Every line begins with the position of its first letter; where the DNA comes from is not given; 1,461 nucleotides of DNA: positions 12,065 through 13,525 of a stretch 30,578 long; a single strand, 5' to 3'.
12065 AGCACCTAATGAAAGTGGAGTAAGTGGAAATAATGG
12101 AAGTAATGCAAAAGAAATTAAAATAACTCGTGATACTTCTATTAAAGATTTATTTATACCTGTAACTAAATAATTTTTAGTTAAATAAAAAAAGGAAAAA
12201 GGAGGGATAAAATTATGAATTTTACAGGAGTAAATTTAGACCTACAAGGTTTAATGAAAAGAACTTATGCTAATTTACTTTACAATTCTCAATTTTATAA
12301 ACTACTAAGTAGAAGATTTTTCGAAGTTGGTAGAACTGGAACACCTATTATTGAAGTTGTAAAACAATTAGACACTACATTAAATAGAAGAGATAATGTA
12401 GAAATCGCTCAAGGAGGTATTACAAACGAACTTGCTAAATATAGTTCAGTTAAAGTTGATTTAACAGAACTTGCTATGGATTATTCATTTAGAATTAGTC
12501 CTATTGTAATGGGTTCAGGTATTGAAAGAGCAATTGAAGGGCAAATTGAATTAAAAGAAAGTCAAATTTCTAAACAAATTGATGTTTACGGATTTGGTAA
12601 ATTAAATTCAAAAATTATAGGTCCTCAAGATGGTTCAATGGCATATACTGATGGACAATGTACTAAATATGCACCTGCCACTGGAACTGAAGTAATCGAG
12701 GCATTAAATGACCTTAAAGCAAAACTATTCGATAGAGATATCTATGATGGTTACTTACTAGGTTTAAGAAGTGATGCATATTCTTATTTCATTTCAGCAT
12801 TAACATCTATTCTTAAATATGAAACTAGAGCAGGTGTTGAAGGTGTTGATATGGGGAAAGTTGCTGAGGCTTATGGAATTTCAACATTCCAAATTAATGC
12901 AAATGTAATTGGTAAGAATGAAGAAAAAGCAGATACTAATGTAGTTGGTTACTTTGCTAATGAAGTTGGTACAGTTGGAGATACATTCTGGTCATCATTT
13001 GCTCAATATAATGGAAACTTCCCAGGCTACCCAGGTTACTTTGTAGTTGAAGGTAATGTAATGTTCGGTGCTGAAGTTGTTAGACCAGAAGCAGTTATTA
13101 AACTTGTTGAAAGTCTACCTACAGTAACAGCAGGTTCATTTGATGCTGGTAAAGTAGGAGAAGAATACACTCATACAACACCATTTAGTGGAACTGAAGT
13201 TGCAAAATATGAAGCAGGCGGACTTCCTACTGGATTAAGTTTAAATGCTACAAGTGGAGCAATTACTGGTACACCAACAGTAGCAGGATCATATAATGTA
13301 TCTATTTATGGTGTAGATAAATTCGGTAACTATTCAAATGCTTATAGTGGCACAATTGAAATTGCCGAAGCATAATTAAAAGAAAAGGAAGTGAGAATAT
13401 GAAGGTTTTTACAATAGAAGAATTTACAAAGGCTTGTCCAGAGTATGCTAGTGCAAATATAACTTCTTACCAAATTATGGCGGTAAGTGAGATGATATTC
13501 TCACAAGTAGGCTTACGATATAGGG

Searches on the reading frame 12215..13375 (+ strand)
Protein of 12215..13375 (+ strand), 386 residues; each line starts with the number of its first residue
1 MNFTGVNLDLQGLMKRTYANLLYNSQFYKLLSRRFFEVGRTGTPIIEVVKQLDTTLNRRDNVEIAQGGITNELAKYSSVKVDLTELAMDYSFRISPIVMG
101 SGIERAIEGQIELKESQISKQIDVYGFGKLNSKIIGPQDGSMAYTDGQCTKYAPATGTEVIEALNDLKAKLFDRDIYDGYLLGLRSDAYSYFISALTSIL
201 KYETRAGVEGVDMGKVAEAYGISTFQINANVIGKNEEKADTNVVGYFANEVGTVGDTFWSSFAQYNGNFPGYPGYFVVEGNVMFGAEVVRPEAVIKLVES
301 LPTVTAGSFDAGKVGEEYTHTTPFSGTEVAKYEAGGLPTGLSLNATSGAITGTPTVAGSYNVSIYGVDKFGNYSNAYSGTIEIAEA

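Call 56: search_dna_similar(query=window:12215-13375:+, collection=phages, mode=protein, max_rows=12)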
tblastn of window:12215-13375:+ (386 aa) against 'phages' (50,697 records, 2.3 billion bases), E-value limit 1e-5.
Records with a match: 9; places in all: 9; records where one place covers at least 80% of the query: 0.
Best place of each record, by identity: <60% 9.
By first word of the organism name: Gordonia 8; Bacteriophage 1.
By host as written in the record: Gordonia rubripertincta NRRL B-16540 5; Gordonia rubripertincta 2; - 1; Gordonia terrae 3612 1.
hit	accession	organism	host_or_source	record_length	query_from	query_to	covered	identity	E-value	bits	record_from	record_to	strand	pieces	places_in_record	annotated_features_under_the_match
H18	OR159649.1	Gordonia phage Jamzy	Gordonia rubripertincta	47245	303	372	18%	50.7%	4e-8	61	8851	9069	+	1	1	16: major tail protein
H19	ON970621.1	Gordonia phage Button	Gordonia rubripertincta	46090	303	372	18%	50.7%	5e-8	61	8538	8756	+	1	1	14: major tail protein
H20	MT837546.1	Bacteriophage sp.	human fecal samples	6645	295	384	23%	37.4%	1e-6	57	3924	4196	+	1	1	record has no annotation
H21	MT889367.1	Gordonia phage Orla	Gordonia rubripertincta NRRL B-16540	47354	303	372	18%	47.9%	2e-7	59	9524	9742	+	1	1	15: major tail protein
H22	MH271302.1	Gordonia phage Margaret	Gordonia terrae 3612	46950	303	372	18%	46.6%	1e-7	60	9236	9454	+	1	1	16: major tail protein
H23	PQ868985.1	Gordonia phage RanchParmCat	Gordonia rubripertincta NRRL B-16540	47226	303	372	18%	46.6%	1e-7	60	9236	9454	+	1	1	16: major tail protein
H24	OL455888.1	Gordonia phage GiKK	Gordonia rubripertincta NRRL B-16540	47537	303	372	18%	46.6%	3e-7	59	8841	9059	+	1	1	16: major tail protein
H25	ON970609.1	Gordonia phage Hexbug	Gordonia rubripertincta NRRL B-16540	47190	303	372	18%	46.6%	5e-7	58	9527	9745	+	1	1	15: major tail protein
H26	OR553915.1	Gordonia phage Nodigi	Gordonia rubripertincta NRRL B-16540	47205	303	372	18%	46.6%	6e-7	58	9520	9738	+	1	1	15: major tail protein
